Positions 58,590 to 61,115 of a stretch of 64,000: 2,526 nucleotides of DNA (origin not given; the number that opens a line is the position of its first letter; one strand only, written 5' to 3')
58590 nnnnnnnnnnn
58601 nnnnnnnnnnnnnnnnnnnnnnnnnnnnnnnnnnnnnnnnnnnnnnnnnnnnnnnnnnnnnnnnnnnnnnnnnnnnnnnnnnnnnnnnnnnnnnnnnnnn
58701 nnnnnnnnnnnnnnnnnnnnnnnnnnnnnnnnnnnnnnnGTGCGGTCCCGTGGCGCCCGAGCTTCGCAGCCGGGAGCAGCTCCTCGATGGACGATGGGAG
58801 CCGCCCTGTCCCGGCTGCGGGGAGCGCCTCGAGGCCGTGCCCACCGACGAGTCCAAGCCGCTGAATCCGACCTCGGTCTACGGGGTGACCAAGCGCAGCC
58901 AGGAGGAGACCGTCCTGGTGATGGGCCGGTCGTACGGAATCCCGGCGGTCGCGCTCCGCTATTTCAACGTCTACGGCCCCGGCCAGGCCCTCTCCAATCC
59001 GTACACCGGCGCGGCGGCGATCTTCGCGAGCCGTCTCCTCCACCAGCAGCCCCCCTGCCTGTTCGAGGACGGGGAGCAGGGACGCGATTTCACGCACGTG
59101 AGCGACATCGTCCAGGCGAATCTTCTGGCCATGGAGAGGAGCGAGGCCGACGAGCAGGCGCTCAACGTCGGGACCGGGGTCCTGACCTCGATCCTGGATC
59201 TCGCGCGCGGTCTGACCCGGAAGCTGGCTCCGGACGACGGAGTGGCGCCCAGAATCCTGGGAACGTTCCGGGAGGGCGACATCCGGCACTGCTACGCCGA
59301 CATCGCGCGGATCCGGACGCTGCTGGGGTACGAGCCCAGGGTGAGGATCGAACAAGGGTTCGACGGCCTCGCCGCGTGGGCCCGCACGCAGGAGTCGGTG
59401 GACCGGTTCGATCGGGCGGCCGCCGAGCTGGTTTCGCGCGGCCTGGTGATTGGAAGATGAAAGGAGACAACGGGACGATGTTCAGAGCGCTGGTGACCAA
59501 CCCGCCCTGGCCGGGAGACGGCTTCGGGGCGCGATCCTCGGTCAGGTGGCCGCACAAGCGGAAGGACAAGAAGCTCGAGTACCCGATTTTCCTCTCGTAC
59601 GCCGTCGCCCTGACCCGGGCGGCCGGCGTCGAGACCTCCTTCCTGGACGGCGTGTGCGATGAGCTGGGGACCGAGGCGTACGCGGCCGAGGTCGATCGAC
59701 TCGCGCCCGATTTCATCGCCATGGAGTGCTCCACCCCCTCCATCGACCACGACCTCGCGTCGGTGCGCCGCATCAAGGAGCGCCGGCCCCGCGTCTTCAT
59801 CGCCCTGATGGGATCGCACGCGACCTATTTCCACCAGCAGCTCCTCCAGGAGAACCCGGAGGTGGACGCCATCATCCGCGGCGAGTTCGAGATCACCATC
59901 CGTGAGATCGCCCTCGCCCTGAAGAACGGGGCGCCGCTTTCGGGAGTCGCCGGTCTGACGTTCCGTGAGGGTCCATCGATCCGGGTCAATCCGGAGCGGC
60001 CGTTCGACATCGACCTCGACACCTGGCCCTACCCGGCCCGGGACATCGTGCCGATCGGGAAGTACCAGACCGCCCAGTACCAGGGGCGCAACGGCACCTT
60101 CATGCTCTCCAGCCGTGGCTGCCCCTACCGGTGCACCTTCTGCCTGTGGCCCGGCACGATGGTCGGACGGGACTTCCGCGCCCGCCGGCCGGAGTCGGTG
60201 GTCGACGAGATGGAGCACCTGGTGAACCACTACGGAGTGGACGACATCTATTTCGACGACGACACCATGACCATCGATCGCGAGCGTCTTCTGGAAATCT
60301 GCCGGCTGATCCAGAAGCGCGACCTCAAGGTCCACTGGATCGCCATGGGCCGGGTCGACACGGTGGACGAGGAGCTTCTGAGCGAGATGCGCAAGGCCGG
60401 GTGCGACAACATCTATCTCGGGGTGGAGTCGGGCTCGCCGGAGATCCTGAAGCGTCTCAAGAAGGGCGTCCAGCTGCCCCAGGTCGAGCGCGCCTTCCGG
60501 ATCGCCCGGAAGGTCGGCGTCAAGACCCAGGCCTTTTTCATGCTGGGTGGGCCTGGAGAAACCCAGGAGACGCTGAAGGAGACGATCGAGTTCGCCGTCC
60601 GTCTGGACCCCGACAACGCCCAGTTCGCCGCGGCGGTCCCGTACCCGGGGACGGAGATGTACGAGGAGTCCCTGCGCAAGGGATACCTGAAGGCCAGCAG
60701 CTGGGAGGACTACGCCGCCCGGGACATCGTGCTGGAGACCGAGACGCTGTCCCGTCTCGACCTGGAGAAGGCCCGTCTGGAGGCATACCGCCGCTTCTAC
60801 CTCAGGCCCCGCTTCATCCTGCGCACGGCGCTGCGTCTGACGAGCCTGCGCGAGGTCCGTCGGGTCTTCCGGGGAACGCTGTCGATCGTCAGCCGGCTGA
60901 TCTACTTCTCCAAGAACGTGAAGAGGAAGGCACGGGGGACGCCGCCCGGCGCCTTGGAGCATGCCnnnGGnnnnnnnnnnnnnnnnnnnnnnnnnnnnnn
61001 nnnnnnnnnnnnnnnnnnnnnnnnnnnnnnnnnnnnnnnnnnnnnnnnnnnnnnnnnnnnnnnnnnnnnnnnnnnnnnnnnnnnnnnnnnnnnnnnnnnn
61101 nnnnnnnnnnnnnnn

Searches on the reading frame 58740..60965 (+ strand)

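Call 27: search_protein_families(library=pfam, proteins=[window:58740-60965:+], max_evalue=0.001)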
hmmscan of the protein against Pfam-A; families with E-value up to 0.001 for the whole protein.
window:58740-60965:+ (742 aa): 2 families
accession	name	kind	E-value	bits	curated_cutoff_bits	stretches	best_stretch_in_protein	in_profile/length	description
PF04055.27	Radical_SAM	-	2.3e-28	99.9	29.5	1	457-619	3-166/166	Radical SAM superfamily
PF02310.24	B12-binding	-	5.2e-16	59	32.1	1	281-390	13-120/121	B12 binding domain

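Call 67: search_protein_families(library=ncbifam, proteins=[window:58740-60965:+], max_evalue=1e-8)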
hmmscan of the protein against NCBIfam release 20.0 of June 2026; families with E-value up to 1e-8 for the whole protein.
window:58740-60965:+ (742 aa): 25 families
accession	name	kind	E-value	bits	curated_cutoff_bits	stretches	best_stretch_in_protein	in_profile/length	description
TIGR03471.1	HpnJ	equivalog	3.2e-83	280.2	577.6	1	250-711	3-458/472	hopanoid biosynthesis associated radical SAM protein HpnJ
TIGR02026.1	BchE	equivalog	4.8e-63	213.7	481.35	1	282-714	22-452/497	magnesium-protoporphyrin IX monomethyl ester anaerobic oxidative cyclase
NF050148.1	rSAM_ApyD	equivalog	2.1e-54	185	750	1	315-644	67-393/645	RiPP biosynthesis radical SAM protein ApyD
NF033070.1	rSAM_AprD4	equivalog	8.6e-44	150.2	500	1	324-679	77-424/456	AprD4 family radical SAM diol-dehydratase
TIGR04479.1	bcpD_PhpK_rSAM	subfamily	1.9e-41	142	600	1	383-626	180-413/504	PhpK family radical SAM P-methyltransferase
NF038361.1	rSAM_Sden_1168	equivalog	1.7e-40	139.1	575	1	342-651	161-480/560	Sden_1168 family B12-binding radical SAM P-methyltransferase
TIGR04385.1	B12_rSAM_cofa1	equivalog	1.8e-36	126.3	450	1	341-619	89-361/438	B12 lower ligand biosynthesis radical SAM protein BzaD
TIGR04072.2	rSAM_ladder_B12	equivalog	3.8e-34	118.1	360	1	455-652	182-380/443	lipid biosynthesis B12-binding/radical SAM protein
TIGR04367.1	HpnR_B12_rSAM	equivalog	1.3e-33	116.3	650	1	285-724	25-448/490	hopanoid C-3 methylase HpnR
TIGR04014.1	B12_SAM_MJ_0865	equivalog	5.4e-33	114.4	360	1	342-646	61-360/434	methyl-coenzyme M reductase glutamine C-methyltransferase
TIGR03975.1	rSAM_ocin_1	subfamily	7.8e-30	103.9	281.85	1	314-617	120-425/606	RiPP maturation radical SAM C-methyltransferase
TIGR04295.1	B12_rSAM_oligo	hypoth_equivalog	3.7e-24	85.2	400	1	280-581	23-320/422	TIGR04295 family B12-binding domain-containing radical SAM protein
TIGR04013.1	B12_SAM_MJ_1487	hypoth_equivalog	5.7e-24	84.7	251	1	314-642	34-355/382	TIGR04013 family B12-binding domain/radical SAM domain-containing protein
TIGR04190.1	B12_SAM_Ta0216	equivalog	3.9e-21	75.2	500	1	343-622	101-394/554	TIGR04190 family B12-binding domain/radical SAM domain protein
NF040546.1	rSAM_CUAEP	equivalog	4.5e-21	75.1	500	1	282-618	13-337/468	CUAEP/CCAEP-tail radical SAM (seleno)protein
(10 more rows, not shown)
